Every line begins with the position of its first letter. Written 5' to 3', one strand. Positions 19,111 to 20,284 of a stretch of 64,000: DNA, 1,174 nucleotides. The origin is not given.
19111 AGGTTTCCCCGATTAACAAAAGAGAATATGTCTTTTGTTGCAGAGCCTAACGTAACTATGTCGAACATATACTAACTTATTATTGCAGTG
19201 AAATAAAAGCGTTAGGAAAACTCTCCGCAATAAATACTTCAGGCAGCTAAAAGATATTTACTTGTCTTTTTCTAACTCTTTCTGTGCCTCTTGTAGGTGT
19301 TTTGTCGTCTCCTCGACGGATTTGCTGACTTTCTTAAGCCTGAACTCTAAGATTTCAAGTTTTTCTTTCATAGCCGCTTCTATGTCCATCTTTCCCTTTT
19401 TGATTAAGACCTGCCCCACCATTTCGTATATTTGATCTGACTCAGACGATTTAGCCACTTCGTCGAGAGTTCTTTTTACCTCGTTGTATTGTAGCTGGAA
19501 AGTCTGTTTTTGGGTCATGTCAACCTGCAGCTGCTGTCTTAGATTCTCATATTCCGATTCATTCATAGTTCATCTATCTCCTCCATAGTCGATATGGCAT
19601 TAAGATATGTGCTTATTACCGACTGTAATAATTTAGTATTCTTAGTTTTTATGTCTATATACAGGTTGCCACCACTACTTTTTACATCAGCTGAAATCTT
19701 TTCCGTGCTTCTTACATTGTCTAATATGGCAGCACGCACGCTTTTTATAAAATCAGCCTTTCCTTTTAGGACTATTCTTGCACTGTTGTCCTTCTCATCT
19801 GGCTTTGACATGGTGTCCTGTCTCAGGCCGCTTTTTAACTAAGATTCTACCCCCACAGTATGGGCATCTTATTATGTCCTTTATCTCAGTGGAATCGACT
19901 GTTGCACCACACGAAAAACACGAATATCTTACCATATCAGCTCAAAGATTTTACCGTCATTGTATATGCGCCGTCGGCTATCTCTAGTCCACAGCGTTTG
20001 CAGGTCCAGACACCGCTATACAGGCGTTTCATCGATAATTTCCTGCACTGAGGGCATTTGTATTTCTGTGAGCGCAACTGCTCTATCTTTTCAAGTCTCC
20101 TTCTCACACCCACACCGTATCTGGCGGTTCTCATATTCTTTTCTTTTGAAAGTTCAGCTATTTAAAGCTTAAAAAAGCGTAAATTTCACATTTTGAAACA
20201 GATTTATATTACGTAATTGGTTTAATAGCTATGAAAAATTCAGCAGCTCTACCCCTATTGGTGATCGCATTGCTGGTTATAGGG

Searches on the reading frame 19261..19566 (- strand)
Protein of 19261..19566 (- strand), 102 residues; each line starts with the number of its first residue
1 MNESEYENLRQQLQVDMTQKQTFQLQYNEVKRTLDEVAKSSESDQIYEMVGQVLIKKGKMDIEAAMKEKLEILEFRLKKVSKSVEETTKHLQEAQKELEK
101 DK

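Call 3: search_protein_families(library=pfam, proteins=[window:19261-19566:-], max_evalue=1)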
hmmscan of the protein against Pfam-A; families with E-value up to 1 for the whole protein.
window:19261-19566:- (102 aa): 6 families
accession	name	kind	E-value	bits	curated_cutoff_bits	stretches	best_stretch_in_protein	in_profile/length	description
PF01920.25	Prefoldin_2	-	2.7e-14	53.4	27.6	1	5-100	6-101/106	Prefoldin subunit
PF06424.17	PRP1_N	-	0.015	16.2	22.4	1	11-96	44-129/144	PRP1 splicing factor, N-terminal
PF03531.20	SSrecog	-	0.15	12.5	22.2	0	2-33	3-34/69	Structure-specific recognition protein (SSRP1)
PF02996.22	Prefoldin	-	0.3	11.5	23.2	1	8-60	3-55/120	Prefoldin subunit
PF07200.18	Mod_r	-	0.34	11.3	30.1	0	3-50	53-100/146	Modifier of rudimentary (Mod(r)) protein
PF06103.16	DUF948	-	0.92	10.2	37.2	0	77-99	21-43/89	Bacterial protein of unknown function (DUF948)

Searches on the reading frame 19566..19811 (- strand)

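Call 3: search_protein_families(library=pfam, proteins=[window:19566-19811:-], max_evalue=1)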
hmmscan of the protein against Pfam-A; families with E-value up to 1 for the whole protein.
window:19566-19811:- (82 aa): 1 family
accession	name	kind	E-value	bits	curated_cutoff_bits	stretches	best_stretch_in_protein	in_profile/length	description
PF09341.15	Pcc1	-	0.0032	18.3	20.9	1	36-79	29-73/75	Transcription factor Pcc1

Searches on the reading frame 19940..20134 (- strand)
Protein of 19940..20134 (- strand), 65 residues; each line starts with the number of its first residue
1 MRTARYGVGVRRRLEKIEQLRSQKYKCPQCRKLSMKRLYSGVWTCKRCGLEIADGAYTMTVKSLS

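Call 3: search_protein_families(library=pfam, proteins=[window:19940-20134:-], max_evalue=1)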
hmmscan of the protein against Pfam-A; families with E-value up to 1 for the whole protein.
window:19940-20134:- (65 aa): 22 families
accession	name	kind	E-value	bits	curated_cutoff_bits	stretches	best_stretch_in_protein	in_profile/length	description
PF01780.25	Ribosomal_L37ae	-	3.4e-19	69.2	21.9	1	4-62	13-71/85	Ribosomal L37ae protein family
PF12760.12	Zn_ribbon_IS1595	-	0.0014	19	25.4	1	24-49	18-44/46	Transposase zinc-ribbon domain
PF04438.22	zf-HIT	-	0.0072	16.5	24.7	1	23-32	12-21/30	HIT zinc finger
PF18439.7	zf_UBZ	-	0.0089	16.1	25.6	0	43-53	3-13/32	Ubiquitin-Binding Zinc Finger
PF07282.18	Cas12f1-like_TNB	-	0.021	15.4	26.3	1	26-52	30-50/60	Cas12f1-like, TNB domain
PF14768.12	RPA_interact_C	-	0.024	15.6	25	1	27-62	2-34/80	Replication protein A interacting C-terminal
PF25164.1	CoiA_N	-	0.024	14.6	26.3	1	15-32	7-25/50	Competence protein CoiA, N-terminal domain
PF24292.1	DUF7479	-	0.031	14.8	27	0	42-58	2-18/60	Domain of unknown function (DUF7479)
PF00130.28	C1_1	-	0.031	14.5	26.5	1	22-51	9-37/53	Phorbol esters/diacylglycerol binding domain (C1 domain)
PF23783.1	Zn_ribbon_TiaS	-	0.053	13.7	27.3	0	22-34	17-29/41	TiaS C-terminal zinc ribbon domain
PF08646.16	Rep_fac-A_C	-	0.065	13.5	28.5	1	26-61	20-56/146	Replication factor-A C terminal domain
PF09723.15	Zn_ribbon_8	-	0.068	13.6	34.4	1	23-38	25-40/41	Zinc ribbon domain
PF21957.2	Zn_ribbon_16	-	0.069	13.6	27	1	14-37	5-27/65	Zinc beta-ribbon finger, putative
PF18547.6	HalOD2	-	0.086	13.2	27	1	36-50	25-39/52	Halobacterial output domain 2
PF13240.11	Zn_Ribbon_1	-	0.092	13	25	1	45-56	2-13/23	zinc-ribbon domain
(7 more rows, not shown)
